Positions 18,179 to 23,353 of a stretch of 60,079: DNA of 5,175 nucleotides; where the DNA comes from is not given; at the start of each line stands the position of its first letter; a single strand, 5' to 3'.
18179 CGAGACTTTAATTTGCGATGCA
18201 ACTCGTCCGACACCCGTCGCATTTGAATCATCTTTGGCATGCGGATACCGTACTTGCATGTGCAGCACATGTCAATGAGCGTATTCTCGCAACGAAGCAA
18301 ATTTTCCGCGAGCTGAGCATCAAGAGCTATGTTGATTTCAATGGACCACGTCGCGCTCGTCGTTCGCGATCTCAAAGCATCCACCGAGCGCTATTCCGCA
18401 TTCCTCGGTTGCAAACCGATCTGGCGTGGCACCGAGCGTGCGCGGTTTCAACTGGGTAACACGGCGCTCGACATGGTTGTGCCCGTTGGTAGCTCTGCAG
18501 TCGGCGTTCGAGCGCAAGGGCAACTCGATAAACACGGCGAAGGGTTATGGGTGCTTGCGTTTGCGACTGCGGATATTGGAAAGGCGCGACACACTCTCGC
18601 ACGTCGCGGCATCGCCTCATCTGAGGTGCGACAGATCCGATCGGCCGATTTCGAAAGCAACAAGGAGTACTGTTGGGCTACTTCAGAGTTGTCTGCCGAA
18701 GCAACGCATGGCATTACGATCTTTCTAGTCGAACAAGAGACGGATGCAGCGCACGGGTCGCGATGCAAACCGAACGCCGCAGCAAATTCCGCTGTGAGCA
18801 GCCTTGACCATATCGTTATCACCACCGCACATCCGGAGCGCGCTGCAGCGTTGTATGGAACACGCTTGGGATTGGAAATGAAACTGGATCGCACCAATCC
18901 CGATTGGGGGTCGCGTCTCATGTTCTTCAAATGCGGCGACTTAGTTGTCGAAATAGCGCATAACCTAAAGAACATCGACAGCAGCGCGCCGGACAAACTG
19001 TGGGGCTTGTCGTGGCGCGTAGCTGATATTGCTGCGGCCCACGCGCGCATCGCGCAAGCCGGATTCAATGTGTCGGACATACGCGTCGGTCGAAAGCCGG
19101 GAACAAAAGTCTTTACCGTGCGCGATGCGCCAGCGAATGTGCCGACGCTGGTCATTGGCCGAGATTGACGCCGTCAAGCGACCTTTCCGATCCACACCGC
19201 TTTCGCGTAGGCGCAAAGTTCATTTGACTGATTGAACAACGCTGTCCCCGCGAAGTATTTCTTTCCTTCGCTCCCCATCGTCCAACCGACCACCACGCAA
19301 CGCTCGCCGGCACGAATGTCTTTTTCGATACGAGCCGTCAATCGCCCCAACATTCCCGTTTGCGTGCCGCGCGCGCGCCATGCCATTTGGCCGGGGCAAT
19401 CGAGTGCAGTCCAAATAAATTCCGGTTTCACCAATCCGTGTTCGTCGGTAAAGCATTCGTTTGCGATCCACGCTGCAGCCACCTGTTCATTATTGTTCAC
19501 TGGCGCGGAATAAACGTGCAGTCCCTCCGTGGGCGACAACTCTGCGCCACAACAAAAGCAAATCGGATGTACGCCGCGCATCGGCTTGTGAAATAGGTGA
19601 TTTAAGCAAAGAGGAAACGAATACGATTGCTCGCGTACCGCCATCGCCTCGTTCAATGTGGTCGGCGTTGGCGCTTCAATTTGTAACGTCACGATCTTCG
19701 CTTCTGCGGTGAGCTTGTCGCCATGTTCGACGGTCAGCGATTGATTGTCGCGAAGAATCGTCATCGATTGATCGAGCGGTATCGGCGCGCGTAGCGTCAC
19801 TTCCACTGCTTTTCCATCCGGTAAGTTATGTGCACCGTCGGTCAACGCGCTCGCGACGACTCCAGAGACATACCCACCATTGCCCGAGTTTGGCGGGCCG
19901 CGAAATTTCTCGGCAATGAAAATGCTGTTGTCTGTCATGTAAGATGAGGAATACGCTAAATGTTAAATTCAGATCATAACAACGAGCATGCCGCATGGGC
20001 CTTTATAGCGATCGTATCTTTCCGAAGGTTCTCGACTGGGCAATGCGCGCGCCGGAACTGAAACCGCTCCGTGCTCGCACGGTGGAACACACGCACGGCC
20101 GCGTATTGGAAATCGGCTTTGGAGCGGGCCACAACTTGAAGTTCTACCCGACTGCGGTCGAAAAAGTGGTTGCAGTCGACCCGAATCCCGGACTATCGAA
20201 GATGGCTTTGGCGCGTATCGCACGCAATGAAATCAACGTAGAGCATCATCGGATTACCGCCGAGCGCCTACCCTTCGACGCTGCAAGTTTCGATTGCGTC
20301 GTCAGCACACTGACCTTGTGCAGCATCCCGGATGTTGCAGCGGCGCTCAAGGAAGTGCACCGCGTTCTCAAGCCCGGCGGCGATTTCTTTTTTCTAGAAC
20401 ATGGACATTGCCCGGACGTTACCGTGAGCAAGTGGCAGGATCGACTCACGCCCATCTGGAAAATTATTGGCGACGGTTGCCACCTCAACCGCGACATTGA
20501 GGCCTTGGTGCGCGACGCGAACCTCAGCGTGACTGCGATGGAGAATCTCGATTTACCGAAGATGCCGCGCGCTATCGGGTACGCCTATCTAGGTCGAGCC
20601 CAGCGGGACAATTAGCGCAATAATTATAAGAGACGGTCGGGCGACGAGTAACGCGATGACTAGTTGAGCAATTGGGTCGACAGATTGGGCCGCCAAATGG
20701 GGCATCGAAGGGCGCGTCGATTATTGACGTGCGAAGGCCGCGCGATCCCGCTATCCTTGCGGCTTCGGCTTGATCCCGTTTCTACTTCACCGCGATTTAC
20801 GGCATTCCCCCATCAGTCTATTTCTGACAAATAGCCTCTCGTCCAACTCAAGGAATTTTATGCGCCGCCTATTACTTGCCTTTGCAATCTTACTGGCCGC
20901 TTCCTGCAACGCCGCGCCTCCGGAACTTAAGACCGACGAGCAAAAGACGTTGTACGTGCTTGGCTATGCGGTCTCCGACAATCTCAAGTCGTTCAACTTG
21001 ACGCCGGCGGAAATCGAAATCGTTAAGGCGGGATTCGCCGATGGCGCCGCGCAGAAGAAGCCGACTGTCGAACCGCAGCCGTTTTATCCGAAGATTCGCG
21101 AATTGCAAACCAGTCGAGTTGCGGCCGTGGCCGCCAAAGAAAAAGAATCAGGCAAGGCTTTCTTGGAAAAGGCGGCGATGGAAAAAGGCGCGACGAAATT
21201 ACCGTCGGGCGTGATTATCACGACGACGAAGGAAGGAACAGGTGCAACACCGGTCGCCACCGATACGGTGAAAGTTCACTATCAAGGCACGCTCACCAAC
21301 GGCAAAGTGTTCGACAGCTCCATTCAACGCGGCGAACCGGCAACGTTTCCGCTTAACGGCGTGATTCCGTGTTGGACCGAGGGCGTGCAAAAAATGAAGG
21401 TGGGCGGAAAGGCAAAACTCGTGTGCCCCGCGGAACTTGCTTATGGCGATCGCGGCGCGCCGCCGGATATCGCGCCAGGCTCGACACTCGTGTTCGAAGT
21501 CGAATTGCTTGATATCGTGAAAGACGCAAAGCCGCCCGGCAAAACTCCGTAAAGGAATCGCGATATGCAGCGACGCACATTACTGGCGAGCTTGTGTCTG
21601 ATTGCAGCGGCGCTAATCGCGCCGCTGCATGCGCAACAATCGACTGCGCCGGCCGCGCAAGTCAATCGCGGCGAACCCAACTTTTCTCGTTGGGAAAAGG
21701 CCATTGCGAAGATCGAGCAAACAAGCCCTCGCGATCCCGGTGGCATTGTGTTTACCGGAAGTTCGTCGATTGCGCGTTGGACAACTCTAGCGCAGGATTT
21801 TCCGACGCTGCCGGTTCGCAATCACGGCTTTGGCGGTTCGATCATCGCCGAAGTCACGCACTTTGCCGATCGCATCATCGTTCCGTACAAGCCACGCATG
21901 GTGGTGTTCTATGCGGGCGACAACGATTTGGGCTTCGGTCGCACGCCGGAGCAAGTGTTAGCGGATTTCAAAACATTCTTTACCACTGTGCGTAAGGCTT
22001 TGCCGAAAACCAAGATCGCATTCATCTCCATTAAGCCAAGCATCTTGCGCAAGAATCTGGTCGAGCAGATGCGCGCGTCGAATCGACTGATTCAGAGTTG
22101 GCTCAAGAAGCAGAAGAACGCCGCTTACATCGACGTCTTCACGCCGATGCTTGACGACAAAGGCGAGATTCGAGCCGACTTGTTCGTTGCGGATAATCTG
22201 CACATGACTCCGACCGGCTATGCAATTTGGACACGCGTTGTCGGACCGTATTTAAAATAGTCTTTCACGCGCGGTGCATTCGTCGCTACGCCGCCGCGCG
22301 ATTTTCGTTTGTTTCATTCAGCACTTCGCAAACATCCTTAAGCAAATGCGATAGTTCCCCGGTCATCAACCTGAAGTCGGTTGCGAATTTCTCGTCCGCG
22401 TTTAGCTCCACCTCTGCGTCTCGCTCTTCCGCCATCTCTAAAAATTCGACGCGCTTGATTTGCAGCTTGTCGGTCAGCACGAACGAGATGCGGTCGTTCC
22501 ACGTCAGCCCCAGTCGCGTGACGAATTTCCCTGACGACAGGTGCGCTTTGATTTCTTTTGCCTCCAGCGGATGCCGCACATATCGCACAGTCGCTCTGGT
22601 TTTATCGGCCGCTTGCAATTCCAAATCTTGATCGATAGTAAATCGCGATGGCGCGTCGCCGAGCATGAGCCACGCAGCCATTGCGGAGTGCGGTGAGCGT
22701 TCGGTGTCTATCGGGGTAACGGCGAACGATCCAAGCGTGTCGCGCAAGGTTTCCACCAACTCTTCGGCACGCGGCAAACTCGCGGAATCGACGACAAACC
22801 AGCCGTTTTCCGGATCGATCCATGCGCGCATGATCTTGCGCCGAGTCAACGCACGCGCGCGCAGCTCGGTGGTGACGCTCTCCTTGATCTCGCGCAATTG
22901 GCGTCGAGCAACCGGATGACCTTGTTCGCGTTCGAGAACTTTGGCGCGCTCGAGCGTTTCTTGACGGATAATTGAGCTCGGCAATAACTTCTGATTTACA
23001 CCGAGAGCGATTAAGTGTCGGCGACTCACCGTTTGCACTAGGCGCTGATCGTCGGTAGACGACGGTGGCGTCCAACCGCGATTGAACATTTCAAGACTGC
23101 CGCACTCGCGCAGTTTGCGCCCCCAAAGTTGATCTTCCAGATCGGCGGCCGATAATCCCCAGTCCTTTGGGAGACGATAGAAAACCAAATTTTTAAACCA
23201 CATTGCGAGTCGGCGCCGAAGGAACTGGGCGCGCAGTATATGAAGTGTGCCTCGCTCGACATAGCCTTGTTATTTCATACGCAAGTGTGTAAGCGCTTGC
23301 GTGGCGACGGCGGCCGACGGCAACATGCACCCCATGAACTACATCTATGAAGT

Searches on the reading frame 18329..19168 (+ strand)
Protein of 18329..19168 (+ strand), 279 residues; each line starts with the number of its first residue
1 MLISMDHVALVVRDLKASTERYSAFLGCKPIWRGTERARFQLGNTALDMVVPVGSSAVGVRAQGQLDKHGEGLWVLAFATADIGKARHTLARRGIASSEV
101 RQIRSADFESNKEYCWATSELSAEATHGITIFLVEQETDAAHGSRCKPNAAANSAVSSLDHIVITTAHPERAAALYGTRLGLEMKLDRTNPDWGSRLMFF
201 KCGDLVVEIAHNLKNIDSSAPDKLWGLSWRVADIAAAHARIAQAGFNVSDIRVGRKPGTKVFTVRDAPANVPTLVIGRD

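Call 66: search_protein_families(library=pfam, proteins=[window:18329-19168:+], max_evalue=0.0001)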
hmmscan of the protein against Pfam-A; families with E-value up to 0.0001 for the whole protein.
window:18329-19168:+ (279 aa): 3 families
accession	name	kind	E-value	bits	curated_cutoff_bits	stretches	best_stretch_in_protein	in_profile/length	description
PF13669.12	Glyoxalase_4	-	6.3e-22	78.4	27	2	160-261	1-107/109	Glyoxalase/Bleomycin resistance protein/Dioxygenase superfamily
PF00903.31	Glyoxalase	-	1.5e-17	64.5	20.6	2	159-266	2-113/121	Glyoxalase/Bleomycin resistance protein/Dioxygenase superfamily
PF13468.12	Glyoxalase_3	-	1.2e-16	61.7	25.1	2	5-142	1-143/176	Glyoxalase-like domain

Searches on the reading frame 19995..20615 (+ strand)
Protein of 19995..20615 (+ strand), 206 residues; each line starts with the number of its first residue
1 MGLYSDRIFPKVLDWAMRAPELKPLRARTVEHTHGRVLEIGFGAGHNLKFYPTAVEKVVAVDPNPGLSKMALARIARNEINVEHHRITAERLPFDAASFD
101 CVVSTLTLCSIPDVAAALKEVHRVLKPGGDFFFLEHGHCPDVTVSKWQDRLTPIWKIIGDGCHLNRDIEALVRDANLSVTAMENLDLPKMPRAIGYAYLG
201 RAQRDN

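Call 66: search_protein_families(library=pfam, proteins=[window:19995-20615:+], max_evalue=0.0001)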
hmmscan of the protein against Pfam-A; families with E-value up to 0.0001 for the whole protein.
window:19995-20615:+ (206 aa): 6 families
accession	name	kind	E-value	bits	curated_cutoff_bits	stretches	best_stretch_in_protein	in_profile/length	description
PF08241.18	Methyltransf_11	-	2.8e-22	79.6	21.2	1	38-133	1-95/95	Methyltransferase domain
PF13649.12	Methyltransf_25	-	8.7e-20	71.7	27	1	37-129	1-97/97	Methyltransferase domain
PF13489.12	Methyltransf_23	-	1.9e-17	63.9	27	1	21-180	8-162/164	Methyltransferase domain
PF08242.18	Methyltransf_12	-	5e-13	50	30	1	38-130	1-97/98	Methyltransferase domain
PF01209.24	Ubie_methyltran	-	8.7e-13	48.6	20.1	1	56-139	73-157/233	ubiE/COQ5 methyltransferase family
PF13847.12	Methyltransf_31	-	1.4e-10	41.4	27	1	33-137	3-113/145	Methyltransferase domain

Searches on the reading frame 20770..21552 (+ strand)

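Call 66: search_protein_families(library=pfam, proteins=[window:20770-21552:+], max_evalue=0.0001)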
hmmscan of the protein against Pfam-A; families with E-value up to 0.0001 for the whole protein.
window:20770-21552:+ (260 aa): 2 families
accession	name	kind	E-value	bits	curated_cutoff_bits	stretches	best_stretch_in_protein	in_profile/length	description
PF00254.34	FKBP_C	-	3.2e-31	108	21.1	1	160-247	4-94/94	FKBP-type peptidyl-prolyl cis-trans isomerase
PF01346.23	FKBP_N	-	2.7e-09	38.2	22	1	57-148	1-93/97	Domain amino terminal to FKBP-type peptidyl-prolyl isomerase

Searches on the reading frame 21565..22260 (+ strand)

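Call 66: search_protein_families(library=pfam, proteins=[window:21565-22260:+], max_evalue=0.0001)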
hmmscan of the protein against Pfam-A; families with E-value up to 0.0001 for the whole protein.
window:21565-22260:+ (231 aa): 2 families
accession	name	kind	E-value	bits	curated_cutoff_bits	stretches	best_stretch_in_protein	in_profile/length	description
PF13472.12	Lipase_GDSL_2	-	6.1e-16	59.9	32.9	1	69-221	19-178/178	GDSL-like Lipase/Acylhydrolase family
PF00657.28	Lipase_GDSL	-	2.8e-07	31.3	23.6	1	93-222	72-204/208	GDSL-like Lipase/Acylhydrolase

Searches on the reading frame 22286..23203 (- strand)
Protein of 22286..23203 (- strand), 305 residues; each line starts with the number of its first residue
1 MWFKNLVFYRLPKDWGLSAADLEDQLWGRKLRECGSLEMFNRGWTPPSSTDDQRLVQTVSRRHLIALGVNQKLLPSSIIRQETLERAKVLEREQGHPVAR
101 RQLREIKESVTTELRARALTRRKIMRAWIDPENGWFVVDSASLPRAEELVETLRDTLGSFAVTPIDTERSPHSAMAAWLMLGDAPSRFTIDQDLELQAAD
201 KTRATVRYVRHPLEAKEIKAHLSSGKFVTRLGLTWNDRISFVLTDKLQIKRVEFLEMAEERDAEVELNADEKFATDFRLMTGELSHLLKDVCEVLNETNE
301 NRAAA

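Call 66: search_protein_families(library=pfam, proteins=[window:22286-23203:-], max_evalue=0.0001)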
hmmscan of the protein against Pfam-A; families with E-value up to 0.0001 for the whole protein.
window:22286-23203:- (305 aa): 1 family
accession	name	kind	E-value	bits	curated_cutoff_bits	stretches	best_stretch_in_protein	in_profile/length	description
PF04381.17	RdgC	-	8e-102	341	25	1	1-296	1-296/298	Putative exonuclease, RdgC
